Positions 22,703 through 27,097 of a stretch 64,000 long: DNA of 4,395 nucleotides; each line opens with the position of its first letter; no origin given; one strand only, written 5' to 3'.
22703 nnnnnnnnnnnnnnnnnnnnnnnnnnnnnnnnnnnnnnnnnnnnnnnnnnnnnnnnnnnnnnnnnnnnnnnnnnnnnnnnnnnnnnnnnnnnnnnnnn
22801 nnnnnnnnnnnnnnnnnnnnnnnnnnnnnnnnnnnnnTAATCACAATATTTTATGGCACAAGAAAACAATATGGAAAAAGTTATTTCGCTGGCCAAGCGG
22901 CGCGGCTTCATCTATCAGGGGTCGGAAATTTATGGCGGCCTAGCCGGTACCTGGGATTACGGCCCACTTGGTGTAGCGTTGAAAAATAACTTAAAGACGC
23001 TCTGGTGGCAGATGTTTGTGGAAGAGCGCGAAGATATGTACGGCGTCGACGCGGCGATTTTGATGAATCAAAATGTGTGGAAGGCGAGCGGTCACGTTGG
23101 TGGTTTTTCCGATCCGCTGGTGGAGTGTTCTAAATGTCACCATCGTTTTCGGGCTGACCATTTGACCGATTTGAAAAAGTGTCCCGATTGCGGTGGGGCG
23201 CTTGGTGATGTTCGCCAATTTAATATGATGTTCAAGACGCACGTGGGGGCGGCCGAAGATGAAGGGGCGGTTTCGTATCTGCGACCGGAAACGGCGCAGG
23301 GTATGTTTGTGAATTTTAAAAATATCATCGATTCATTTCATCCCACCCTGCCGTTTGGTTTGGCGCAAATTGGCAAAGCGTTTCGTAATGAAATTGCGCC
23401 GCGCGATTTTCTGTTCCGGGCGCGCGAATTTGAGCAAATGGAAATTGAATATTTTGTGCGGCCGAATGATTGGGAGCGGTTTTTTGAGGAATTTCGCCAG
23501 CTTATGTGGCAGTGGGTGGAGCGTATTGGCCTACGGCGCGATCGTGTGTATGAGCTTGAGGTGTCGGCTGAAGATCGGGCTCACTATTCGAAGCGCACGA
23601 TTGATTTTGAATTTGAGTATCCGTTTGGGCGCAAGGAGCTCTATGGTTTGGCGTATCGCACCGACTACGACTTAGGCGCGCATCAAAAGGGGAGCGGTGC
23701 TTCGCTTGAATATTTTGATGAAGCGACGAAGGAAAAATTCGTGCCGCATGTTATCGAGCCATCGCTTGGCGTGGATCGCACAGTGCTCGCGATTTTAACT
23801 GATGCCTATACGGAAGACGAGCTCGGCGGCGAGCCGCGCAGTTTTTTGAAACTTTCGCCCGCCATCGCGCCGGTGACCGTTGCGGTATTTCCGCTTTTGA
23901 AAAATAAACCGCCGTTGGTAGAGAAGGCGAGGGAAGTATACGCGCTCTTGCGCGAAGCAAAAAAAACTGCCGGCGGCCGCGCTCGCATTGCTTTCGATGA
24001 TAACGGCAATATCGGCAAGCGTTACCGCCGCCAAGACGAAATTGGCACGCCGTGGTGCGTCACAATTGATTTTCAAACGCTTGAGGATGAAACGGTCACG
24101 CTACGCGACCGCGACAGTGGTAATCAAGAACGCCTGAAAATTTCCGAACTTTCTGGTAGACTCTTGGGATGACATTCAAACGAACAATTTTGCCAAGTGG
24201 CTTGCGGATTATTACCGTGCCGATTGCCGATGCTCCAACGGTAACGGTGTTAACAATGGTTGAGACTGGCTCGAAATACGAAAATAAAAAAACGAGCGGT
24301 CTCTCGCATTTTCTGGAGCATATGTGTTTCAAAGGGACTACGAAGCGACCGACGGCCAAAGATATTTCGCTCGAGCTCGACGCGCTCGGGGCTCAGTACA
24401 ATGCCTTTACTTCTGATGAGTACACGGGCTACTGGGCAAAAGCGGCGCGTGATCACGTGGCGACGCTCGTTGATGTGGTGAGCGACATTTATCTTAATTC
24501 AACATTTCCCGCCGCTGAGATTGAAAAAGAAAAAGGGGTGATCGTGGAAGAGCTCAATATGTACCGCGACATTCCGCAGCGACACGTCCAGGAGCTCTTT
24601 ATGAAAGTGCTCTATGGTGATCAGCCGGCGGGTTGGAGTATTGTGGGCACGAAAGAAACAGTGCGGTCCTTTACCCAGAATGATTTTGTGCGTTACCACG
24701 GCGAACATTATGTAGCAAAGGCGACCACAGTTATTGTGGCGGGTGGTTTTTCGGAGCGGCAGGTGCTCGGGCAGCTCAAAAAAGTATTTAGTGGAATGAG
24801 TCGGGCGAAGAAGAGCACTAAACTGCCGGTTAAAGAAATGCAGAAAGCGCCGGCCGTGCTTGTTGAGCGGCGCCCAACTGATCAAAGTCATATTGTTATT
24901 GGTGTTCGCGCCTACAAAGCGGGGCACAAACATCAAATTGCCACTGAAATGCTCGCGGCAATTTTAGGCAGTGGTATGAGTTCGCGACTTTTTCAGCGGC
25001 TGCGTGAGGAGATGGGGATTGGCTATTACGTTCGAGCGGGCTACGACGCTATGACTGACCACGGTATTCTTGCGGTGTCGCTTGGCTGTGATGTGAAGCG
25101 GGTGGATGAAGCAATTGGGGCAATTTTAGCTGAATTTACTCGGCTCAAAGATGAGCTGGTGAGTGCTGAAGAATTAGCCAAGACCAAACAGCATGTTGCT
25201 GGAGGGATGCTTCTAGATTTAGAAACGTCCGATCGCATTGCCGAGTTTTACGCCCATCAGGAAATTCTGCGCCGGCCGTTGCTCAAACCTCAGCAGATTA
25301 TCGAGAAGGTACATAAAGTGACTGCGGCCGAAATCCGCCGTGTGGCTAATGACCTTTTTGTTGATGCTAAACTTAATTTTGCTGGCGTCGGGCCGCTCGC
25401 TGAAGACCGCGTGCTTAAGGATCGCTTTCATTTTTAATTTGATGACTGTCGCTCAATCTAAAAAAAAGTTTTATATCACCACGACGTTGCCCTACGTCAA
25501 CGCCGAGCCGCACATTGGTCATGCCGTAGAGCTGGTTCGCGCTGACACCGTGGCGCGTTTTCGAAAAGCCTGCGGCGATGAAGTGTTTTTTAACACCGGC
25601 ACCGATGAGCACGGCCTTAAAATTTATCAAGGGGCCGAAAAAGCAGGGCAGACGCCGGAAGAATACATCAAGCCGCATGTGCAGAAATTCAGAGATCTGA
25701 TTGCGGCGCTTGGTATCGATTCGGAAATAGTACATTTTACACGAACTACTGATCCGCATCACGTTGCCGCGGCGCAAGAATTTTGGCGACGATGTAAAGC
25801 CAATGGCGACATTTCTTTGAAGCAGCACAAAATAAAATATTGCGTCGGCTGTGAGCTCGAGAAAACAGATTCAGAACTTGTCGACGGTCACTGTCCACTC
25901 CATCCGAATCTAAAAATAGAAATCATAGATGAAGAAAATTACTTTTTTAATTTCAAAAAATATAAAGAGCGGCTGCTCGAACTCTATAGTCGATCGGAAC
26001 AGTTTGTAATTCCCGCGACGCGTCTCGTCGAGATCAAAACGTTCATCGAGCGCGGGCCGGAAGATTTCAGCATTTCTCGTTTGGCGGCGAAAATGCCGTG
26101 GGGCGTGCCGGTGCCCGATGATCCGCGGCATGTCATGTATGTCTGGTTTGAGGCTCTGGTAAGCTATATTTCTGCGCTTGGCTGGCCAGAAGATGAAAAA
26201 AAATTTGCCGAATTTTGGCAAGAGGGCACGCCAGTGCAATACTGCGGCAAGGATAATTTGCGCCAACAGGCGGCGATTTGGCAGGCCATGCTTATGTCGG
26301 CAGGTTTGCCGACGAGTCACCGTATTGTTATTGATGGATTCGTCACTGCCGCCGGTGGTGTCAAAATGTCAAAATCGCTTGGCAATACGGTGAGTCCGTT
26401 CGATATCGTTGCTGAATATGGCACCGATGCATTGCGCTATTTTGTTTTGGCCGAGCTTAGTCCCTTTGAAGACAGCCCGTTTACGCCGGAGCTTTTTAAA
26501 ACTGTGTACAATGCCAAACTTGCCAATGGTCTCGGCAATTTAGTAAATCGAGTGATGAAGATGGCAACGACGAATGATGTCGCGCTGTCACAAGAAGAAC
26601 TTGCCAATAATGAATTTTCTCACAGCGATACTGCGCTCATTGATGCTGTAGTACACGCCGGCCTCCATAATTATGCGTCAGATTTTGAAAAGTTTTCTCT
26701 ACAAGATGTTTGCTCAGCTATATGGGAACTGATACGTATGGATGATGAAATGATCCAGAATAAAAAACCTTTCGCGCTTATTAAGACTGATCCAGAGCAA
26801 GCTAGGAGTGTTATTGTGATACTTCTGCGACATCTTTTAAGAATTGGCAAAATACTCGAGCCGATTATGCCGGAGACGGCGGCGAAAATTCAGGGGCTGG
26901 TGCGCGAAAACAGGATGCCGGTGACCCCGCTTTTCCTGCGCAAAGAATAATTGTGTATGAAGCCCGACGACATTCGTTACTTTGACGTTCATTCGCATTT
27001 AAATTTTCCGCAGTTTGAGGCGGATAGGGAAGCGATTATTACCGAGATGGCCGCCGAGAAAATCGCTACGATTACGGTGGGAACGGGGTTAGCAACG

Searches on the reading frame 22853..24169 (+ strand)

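Call 64: search_protein_families(library=pfam, proteins=[window:22853-24169:+], max_evalue=0.00001)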
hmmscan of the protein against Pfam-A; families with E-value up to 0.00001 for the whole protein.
window:22853-24169:+ (439 aa): 2 families
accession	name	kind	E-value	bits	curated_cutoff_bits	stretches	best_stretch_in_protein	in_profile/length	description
PF03129.25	HGTP_anticodon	-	9.1e-21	74.3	21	1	343-437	2-91/94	Anticodon binding domain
PF00587.30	tRNA-synt_2b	-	2.3e-14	54.3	29.3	1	138-316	8-177/179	tRNA synthetase class II core domain (G, H, P, S and T)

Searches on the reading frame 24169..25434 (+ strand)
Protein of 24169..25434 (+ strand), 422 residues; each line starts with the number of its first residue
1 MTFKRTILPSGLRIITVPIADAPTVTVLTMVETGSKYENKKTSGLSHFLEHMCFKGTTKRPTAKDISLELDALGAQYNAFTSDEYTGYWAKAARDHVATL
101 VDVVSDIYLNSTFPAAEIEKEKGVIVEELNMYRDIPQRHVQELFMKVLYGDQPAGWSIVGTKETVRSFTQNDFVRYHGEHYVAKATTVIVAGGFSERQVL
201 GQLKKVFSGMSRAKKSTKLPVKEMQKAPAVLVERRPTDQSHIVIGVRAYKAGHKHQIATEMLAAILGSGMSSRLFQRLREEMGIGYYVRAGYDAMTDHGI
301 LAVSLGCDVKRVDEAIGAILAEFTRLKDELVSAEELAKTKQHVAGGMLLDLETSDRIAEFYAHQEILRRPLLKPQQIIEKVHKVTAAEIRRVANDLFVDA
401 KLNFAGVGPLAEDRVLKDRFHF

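Call 64: search_protein_families(library=pfam, proteins=[window:24169-25434:+], max_evalue=0.00001)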
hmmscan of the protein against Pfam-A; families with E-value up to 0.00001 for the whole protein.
window:24169-25434:+ (422 aa): 2 families
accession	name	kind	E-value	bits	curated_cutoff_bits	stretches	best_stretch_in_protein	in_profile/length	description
PF00675.25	Peptidase_M16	-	1.3e-35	122.9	22.3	1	20-161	8-148/149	Insulinase (Peptidase family M16)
PF05193.26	Peptidase_M16_C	-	3.6e-35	121.9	23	1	167-341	1-179/181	Peptidase M16 inactive domain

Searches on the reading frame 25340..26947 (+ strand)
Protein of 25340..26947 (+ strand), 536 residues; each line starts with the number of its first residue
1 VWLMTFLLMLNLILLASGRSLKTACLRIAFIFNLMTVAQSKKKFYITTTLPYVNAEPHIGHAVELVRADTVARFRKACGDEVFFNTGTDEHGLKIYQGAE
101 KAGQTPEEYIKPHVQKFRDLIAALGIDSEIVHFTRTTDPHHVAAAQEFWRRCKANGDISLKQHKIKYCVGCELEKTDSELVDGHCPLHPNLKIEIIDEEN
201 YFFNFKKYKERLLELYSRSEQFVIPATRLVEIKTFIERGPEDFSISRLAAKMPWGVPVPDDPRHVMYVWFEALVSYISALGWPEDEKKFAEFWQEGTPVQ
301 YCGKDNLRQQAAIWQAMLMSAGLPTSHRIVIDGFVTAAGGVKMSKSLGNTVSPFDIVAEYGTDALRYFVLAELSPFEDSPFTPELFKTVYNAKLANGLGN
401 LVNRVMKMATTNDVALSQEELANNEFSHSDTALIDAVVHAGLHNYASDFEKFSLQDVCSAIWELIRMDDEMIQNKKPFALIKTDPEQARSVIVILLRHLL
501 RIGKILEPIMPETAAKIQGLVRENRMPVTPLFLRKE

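Call 64: search_protein_families(library=pfam, proteins=[window:25340-26947:+], max_evalue=0.00001)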
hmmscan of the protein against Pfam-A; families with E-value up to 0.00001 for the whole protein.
window:25340-26947:+ (536 aa): 4 families
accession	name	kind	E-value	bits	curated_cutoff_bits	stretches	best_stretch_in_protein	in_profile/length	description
PF09334.17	tRNA-synt_1g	-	7.9e-87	292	20.1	2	195-406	178-391/391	tRNA synthetases class I (M)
PF00133.28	tRNA-synt_1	-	7.3e-32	111.1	22.7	2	264-370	297-403/414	tRNA synthetases class I (I, L, M and V)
PF01406.26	tRNA-synt_1e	-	2.7e-10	40.5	27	0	43-137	11-102/301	tRNA synthetases class I (C) catalytic domain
PF19303.5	Anticodon_3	-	1e-06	29.1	23.5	1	425-521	6-101/152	Anticodon binding domain of methionyl tRNA ligase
